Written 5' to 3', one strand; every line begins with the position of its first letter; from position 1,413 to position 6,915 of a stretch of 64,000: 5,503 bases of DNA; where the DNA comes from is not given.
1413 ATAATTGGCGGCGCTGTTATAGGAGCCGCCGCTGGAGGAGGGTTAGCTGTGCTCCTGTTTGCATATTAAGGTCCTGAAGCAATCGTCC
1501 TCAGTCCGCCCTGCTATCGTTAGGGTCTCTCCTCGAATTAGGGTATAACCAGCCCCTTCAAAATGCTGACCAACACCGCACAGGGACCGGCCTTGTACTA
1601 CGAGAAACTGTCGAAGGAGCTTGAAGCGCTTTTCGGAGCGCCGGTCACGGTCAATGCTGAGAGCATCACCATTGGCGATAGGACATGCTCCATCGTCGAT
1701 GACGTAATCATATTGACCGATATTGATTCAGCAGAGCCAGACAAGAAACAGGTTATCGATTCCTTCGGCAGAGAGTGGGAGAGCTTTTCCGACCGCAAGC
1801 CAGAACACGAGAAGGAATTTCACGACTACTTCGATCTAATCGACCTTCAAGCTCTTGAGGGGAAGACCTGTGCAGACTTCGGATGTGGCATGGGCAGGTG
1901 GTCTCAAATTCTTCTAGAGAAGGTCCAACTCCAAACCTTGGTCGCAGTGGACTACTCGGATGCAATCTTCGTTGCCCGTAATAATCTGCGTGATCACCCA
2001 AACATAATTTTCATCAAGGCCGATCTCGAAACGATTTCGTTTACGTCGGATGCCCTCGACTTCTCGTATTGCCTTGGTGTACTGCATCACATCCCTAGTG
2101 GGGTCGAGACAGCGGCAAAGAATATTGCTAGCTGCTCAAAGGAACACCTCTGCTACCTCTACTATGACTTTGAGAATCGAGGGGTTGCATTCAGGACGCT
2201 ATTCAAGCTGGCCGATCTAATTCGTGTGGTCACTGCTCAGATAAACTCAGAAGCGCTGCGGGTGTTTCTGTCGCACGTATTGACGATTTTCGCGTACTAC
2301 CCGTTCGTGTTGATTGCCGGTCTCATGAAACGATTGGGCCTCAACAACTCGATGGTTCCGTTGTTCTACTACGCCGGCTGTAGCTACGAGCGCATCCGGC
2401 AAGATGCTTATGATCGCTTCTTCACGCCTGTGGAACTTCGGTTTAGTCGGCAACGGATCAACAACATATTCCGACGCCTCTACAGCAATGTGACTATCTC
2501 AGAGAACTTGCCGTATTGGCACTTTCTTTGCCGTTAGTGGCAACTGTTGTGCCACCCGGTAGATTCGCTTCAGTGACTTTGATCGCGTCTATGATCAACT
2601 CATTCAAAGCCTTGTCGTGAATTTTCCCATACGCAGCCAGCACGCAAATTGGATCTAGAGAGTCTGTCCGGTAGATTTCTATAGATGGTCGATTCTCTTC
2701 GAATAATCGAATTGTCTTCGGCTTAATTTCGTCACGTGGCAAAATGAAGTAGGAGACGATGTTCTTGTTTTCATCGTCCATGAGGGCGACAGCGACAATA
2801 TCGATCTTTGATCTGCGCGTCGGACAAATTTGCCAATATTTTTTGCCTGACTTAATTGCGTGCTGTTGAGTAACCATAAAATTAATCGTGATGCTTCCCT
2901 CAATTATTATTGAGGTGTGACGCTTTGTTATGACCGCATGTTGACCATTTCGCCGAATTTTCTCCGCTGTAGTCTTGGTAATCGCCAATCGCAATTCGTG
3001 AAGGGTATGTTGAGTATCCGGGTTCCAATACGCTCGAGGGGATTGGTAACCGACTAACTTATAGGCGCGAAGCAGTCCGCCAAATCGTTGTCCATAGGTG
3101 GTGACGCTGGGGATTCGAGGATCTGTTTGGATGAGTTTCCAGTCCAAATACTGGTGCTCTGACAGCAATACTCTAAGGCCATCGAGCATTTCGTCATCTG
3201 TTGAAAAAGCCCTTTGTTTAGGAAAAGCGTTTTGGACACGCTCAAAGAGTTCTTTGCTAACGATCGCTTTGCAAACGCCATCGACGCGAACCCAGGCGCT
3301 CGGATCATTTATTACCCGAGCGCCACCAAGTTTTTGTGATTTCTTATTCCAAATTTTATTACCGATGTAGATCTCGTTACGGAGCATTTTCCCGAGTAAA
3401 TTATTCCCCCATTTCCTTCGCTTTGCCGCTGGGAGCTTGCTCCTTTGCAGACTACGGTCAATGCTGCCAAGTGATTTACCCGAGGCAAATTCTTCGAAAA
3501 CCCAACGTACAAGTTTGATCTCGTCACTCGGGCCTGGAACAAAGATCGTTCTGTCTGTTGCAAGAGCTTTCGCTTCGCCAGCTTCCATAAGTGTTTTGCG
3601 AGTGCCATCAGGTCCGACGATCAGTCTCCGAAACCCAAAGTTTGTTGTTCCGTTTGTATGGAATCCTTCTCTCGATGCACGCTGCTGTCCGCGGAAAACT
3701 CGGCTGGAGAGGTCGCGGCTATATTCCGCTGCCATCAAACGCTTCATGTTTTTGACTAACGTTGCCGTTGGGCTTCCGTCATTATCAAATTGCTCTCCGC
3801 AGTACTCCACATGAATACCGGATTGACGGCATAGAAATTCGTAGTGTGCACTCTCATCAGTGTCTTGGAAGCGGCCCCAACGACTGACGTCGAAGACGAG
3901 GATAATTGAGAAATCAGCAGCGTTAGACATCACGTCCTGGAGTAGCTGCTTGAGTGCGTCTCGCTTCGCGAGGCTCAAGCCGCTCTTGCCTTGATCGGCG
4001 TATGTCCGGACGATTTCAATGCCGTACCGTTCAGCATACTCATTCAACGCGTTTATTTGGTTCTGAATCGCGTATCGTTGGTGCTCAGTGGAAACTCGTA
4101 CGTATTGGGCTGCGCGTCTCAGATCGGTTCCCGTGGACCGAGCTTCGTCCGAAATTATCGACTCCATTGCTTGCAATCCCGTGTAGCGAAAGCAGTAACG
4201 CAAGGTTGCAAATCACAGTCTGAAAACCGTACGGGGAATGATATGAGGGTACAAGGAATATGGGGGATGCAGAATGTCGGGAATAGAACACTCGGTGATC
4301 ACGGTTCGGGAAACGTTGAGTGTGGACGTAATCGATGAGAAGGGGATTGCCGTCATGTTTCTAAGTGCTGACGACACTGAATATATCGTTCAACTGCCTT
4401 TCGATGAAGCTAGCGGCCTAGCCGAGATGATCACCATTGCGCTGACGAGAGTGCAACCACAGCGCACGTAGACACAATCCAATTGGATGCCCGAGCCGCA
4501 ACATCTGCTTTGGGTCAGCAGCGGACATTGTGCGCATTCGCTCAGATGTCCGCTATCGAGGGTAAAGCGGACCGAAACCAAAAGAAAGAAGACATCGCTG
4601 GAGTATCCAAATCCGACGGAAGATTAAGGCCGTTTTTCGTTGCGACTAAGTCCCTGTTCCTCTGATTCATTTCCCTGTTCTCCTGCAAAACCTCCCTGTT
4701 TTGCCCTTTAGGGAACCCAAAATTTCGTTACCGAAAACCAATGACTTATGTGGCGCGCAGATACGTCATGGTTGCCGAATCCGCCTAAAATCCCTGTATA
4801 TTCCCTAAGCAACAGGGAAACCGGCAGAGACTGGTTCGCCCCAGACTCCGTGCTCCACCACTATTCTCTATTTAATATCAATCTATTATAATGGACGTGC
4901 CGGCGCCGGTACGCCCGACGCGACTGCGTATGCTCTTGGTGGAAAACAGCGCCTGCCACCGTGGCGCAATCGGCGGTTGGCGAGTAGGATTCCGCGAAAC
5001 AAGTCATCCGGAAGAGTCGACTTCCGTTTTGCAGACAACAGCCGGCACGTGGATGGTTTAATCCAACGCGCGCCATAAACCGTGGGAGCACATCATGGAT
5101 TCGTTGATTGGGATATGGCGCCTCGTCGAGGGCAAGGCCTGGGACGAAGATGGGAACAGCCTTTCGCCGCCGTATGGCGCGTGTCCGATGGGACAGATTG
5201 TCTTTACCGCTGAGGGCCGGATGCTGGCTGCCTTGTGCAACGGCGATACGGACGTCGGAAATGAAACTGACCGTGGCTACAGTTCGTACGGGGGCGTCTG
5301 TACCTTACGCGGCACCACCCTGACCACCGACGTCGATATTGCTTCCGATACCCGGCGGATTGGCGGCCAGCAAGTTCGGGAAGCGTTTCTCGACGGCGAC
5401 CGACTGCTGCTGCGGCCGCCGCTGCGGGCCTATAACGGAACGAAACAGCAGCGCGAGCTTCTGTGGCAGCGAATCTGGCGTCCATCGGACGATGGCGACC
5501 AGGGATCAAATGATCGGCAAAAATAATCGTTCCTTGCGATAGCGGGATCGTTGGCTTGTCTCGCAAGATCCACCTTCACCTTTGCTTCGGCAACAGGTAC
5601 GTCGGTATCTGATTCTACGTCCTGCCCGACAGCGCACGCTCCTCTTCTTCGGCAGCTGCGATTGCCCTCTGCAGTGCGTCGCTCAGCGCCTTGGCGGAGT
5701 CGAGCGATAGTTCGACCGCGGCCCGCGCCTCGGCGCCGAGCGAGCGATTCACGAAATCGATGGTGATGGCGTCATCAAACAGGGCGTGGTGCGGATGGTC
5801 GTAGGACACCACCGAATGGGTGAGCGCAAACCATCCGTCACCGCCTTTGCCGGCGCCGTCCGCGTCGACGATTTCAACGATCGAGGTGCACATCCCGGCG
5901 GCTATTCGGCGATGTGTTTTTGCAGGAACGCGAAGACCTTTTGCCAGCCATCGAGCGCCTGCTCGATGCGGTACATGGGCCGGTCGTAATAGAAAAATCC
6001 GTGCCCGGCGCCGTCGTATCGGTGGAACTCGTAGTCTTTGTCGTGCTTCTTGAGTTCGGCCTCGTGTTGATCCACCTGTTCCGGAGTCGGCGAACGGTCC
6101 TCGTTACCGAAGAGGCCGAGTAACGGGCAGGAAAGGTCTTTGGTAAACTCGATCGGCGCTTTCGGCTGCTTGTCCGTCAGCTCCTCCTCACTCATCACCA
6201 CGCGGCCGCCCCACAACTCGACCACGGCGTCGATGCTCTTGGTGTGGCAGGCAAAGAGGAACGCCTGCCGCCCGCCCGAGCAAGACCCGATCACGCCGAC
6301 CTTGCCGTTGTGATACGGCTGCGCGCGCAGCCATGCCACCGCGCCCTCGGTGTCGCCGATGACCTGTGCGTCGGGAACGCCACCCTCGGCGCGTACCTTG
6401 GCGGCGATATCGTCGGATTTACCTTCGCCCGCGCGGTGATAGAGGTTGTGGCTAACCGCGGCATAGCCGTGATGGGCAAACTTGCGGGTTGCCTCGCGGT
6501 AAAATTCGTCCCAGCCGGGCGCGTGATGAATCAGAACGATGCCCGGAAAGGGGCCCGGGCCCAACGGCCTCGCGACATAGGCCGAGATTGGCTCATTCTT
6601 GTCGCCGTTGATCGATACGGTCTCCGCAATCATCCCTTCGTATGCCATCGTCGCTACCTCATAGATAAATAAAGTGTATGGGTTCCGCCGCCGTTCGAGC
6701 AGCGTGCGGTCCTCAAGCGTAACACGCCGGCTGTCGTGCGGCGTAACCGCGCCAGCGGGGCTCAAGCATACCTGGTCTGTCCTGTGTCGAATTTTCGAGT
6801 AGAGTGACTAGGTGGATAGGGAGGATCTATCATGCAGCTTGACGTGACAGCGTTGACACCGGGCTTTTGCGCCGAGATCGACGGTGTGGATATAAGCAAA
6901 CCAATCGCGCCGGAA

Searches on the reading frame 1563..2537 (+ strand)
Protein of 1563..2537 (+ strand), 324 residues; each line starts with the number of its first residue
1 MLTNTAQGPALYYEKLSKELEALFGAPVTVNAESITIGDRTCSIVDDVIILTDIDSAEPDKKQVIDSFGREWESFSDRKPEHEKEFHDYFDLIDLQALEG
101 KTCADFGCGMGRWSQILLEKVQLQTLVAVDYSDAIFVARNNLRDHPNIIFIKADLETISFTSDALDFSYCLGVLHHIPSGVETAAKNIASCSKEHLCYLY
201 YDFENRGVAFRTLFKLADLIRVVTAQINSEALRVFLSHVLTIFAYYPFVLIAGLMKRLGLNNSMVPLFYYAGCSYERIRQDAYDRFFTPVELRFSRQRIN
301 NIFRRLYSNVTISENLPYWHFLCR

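Call 90: search_protein_families(library=pfam, proteins=[window:1563-2537:+], max_evalue=0.001)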
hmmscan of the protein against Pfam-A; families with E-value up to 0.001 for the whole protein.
window:1563-2537:+ (324 aa): 6 families
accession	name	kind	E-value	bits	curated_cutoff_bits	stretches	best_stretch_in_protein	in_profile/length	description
PF13649.12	Methyltransf_25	-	3.6e-12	47.2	27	1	105-193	3-94/97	Methyltransferase domain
PF08241.18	Methyltransf_11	-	2.1e-10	41.6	21.2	1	105-190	2-85/95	Methyltransferase domain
PF13489.12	Methyltransf_23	-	1.5e-08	35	27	1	84-194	4-110/164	Methyltransferase domain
PF08242.18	Methyltransf_12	-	6.6e-08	33.6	30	1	105-191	2-91/98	Methyltransferase domain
PF01728.25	FtsJ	-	8.8e-08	32.7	24.1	1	85-158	11-78/181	FtsJ-like methyltransferase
PF13847.12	Methyltransf_31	-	1.5e-05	25.1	27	1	100-182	4-92/145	Methyltransferase domain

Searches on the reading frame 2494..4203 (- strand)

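Call 90: search_protein_families(library=pfam, proteins=[window:2494-4203:-], max_evalue=0.001)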
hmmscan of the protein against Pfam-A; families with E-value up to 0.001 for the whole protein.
window:2494-4203:- (569 aa): 2 families
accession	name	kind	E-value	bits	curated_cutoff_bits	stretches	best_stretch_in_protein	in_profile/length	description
PF00239.26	Resolvase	-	2.3e-23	83.4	23.3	1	32-180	2-143/145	Resolvase, N terminal domain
PF07508.19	Recombinase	-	1.4e-20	73.9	21.1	1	227-326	2-98/102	Recombinase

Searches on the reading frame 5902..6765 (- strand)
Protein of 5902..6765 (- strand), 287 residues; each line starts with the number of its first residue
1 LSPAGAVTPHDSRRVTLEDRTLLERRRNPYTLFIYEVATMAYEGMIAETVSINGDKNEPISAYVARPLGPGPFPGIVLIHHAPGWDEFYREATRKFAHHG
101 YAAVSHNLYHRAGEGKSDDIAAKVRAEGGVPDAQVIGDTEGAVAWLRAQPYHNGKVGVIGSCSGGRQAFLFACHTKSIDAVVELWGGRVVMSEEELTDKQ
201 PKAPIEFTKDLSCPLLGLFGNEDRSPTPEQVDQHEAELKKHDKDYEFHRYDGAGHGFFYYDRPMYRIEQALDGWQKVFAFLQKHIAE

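Call 90: search_protein_families(library=pfam, proteins=[window:5902-6765:-], max_evalue=0.001)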
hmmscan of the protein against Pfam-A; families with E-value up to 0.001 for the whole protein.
window:5902-6765:- (287 aa): 5 families
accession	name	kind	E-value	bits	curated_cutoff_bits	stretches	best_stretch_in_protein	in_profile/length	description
PF01738.24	DLH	-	1.8e-40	139.3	21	1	60-284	1-216/217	Dienelactone hydrolase family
PF08840.17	BAAT_C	-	3.9e-10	40.6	20.9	1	140-207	7-75/210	BAAT / Acyl-CoA thioester hydrolase C terminal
PF02129.25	Peptidase_S15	-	9.3e-08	32.5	23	1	66-184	11-126/262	X-Pro dipeptidyl-peptidase (S15 family)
PF07224.18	Chlorophyllase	-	2.9e-05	23.5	26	1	53-132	22-101/301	Chlorophyllase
PF00326.27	Peptidase_S9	-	0.00014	21.9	22.6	1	201-272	134-204/213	Prolyl oligopeptidase family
